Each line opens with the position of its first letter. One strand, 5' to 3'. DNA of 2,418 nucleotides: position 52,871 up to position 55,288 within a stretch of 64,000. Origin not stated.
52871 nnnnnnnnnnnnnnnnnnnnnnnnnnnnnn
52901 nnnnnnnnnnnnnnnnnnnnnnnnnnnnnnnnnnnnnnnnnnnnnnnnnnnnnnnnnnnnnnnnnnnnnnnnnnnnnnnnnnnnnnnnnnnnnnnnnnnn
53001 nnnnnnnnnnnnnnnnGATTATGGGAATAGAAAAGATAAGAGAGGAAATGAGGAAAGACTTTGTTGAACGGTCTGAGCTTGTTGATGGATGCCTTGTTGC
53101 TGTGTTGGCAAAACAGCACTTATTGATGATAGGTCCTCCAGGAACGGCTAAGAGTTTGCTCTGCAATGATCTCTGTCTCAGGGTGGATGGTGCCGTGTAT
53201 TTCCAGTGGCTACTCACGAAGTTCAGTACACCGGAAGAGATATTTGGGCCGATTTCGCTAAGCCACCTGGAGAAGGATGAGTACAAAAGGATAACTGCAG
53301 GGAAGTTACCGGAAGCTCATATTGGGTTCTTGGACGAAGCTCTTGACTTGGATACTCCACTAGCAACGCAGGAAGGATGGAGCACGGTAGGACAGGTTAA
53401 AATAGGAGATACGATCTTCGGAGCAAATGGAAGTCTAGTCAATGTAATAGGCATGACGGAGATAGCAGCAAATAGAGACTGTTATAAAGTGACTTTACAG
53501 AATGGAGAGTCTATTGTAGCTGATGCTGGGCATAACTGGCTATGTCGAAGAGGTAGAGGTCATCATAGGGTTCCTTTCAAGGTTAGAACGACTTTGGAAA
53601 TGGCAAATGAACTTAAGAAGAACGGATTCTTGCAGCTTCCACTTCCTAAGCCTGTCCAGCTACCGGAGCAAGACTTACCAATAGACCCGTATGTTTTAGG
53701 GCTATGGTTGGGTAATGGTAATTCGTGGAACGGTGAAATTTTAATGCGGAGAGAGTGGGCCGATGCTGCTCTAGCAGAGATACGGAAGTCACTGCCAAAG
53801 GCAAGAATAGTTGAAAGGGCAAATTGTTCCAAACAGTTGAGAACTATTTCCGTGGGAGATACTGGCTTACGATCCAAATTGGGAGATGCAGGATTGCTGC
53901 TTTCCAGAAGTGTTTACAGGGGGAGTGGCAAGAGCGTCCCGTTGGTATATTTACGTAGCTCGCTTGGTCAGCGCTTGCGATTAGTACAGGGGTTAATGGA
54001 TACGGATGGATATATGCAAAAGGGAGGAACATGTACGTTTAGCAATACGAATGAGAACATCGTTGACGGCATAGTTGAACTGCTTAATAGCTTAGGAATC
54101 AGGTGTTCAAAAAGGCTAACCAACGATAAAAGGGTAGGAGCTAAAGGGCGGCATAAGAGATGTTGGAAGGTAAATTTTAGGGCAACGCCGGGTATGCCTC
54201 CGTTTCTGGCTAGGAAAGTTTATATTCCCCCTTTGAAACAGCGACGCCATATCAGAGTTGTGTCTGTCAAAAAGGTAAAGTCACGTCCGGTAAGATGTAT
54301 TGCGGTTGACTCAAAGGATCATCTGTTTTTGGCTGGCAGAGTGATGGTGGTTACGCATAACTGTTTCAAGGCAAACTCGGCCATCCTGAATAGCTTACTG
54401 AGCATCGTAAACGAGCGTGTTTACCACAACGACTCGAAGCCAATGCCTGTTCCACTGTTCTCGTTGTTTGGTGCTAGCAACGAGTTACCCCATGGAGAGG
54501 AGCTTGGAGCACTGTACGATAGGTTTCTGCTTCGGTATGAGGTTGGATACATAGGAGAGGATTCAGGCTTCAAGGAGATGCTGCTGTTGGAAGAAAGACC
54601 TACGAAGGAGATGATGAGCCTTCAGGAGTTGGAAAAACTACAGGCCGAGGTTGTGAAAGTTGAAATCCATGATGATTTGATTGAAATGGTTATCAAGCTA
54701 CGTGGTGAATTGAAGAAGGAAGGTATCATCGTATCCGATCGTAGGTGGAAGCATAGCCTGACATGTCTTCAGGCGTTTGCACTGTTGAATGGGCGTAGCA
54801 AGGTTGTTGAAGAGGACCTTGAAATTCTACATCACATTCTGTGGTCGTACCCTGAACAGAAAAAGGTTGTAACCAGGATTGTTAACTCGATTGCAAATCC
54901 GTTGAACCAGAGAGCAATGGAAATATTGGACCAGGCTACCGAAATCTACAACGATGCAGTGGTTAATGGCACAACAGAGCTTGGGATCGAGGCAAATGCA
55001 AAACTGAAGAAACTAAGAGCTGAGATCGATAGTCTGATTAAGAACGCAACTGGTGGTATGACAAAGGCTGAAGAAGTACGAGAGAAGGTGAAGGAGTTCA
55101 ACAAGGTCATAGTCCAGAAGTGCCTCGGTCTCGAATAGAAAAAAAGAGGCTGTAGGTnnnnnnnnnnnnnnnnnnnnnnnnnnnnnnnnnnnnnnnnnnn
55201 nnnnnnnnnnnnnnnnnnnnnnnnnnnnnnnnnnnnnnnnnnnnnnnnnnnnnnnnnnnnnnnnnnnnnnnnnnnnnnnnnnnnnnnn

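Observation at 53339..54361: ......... intein with Ala-1 inserted at Walker B of the MoxR ATPase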

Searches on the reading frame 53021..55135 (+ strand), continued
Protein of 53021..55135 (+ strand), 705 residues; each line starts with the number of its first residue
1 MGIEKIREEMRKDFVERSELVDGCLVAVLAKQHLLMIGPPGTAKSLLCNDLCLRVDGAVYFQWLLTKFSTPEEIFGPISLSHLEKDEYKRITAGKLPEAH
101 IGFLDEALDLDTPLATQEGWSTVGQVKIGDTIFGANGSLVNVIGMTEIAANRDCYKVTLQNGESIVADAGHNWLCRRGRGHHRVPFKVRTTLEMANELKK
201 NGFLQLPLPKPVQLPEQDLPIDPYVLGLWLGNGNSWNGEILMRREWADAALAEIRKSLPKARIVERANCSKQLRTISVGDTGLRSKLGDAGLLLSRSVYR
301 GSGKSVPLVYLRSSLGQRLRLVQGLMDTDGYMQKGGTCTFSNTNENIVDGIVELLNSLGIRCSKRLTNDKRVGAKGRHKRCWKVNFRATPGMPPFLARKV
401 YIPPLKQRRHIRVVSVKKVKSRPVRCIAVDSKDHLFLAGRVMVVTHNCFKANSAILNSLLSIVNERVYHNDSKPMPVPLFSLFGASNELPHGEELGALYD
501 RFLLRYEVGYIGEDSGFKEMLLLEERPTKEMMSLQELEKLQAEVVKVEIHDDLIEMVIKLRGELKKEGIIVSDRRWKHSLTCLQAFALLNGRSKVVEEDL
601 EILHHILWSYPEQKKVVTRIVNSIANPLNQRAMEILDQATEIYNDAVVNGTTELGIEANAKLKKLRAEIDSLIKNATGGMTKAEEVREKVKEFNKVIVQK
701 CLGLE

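Call 69: find_related_loci(query=A1, collection=viral_contigs, flank=3000)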
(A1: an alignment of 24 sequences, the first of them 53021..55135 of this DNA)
Query A1 (705 aa) in viral_contigs; peptide patterns used: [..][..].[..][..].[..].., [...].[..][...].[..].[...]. (x = any residue, [..] = any of these).
177 stretches matched a pattern; 114 encode a relative of the query (tblastn E <= 1e-3); the best 80 are kept; 80 distinct loci.
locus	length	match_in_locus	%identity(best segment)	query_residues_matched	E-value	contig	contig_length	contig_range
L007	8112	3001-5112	48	3-698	0e+0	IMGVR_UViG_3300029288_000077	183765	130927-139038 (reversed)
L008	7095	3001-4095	46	9-705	3e-69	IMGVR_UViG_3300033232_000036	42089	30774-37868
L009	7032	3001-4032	44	3-682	9e-55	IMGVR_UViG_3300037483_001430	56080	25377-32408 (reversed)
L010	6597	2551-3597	37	3-683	5e-51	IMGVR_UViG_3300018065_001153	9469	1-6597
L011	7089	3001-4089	43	3-702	5e-51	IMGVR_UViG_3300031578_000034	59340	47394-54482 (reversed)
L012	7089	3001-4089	43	3-702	5e-51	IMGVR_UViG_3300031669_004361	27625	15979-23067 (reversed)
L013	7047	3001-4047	37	3-683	5e-51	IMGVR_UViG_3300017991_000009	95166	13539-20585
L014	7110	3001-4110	38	3-705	1e-50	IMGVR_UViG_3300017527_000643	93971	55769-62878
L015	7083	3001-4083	40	3-705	1e-49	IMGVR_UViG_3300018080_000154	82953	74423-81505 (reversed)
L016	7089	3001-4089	35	3-693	8e-49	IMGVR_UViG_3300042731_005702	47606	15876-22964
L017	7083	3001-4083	38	6-697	5e-48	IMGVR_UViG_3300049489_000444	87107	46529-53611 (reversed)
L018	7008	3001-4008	40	2-678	1e-46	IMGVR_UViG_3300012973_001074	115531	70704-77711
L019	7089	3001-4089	37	1-704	1e-46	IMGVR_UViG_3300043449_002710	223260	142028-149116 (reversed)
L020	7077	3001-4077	37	2-705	1e-46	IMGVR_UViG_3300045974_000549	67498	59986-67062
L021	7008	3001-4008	45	1-675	1e-46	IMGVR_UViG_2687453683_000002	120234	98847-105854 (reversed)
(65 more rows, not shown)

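Call 81: search_protein_representatives(protein=window:53021-55135:+)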
Query: 705 residues. Proteins with E-value up to 0.001 (for the whole library): 23498; up to 1e-10: 16725; up to 1e-30: 5622. The best 150 are listed.
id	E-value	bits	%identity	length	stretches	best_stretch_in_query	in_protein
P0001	0.0e+00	1600.8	100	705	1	1-705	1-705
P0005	2.0e-174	598.1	46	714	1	4-697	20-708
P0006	2.2e-172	591.3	44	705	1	5-675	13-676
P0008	1.6e-160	552.1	46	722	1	7-638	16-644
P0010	3.5e-158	544.4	46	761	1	12-640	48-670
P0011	1.1e-154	532.9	44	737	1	5-624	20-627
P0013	1.6e-149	515.8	43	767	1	6-644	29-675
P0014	6.5e-149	513.7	46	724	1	6-624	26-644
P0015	1.1e-134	466.7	38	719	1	15-688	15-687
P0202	2.2e-107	376.5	41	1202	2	106-451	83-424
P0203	2.8e-106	372.8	35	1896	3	105-452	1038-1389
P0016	1.7e-103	363.6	40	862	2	106-453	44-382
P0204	4.3e-96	339.2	38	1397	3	105-451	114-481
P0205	1.6e-94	334.0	38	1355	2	104-453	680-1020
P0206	1.2e-91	324.5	39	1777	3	91-448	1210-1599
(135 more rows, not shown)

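Call 85: search_protein_families(library=phrogs, proteins=[window:53021-55135:+], max_evalue=0.001)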
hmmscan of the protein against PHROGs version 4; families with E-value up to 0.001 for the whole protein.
window:53021-55135:+ (705 aa): 7 families
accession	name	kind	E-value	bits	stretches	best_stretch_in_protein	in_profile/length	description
phrog_19600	-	other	1e-79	269.5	2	447-681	156-400/447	ATPase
phrog_15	-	head and packaging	8e-34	118.2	1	104-342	76-319/1330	terminase large subunit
phrog_36964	-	head and packaging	2.3e-32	112.9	1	107-456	92-443/890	terminase large subunit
phrog_19299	-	head and packaging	1.2e-16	61.3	1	106-362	31-297/702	terminase large subunit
phrog_20895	-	other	6.8e-12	45.6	2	8-109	31-136/586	ATPase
phrog_510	-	DNA, RNA and nucleotide metabolism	1.5e-07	31.5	1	118-347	419-642/667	DNA primase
phrog_50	-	DNA, RNA and nucleotide metabolism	4.7e-07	30.2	1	110-231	91-212/570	DnaC-like helicase loader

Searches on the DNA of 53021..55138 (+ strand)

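Call 6: search_dna_similar(query=window:53021-55138:+, collection=phages, mode=near, max_rows=25)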
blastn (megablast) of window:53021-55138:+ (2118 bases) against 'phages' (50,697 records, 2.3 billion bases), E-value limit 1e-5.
No match.

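Call 73: search_rna_families(source=L060, start=3200, end=4200, threshold=evalue, max_evalue=0.01, show_alignments=1)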
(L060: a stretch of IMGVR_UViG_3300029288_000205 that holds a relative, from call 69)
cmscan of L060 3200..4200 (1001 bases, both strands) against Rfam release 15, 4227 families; matches with E-value up to 0.01: 1.
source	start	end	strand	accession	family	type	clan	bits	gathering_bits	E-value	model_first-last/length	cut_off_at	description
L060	3306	4093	+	RF00028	Intron_gpI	Intron;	-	52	50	3.8e-12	1-253/253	no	Group I catalytic intron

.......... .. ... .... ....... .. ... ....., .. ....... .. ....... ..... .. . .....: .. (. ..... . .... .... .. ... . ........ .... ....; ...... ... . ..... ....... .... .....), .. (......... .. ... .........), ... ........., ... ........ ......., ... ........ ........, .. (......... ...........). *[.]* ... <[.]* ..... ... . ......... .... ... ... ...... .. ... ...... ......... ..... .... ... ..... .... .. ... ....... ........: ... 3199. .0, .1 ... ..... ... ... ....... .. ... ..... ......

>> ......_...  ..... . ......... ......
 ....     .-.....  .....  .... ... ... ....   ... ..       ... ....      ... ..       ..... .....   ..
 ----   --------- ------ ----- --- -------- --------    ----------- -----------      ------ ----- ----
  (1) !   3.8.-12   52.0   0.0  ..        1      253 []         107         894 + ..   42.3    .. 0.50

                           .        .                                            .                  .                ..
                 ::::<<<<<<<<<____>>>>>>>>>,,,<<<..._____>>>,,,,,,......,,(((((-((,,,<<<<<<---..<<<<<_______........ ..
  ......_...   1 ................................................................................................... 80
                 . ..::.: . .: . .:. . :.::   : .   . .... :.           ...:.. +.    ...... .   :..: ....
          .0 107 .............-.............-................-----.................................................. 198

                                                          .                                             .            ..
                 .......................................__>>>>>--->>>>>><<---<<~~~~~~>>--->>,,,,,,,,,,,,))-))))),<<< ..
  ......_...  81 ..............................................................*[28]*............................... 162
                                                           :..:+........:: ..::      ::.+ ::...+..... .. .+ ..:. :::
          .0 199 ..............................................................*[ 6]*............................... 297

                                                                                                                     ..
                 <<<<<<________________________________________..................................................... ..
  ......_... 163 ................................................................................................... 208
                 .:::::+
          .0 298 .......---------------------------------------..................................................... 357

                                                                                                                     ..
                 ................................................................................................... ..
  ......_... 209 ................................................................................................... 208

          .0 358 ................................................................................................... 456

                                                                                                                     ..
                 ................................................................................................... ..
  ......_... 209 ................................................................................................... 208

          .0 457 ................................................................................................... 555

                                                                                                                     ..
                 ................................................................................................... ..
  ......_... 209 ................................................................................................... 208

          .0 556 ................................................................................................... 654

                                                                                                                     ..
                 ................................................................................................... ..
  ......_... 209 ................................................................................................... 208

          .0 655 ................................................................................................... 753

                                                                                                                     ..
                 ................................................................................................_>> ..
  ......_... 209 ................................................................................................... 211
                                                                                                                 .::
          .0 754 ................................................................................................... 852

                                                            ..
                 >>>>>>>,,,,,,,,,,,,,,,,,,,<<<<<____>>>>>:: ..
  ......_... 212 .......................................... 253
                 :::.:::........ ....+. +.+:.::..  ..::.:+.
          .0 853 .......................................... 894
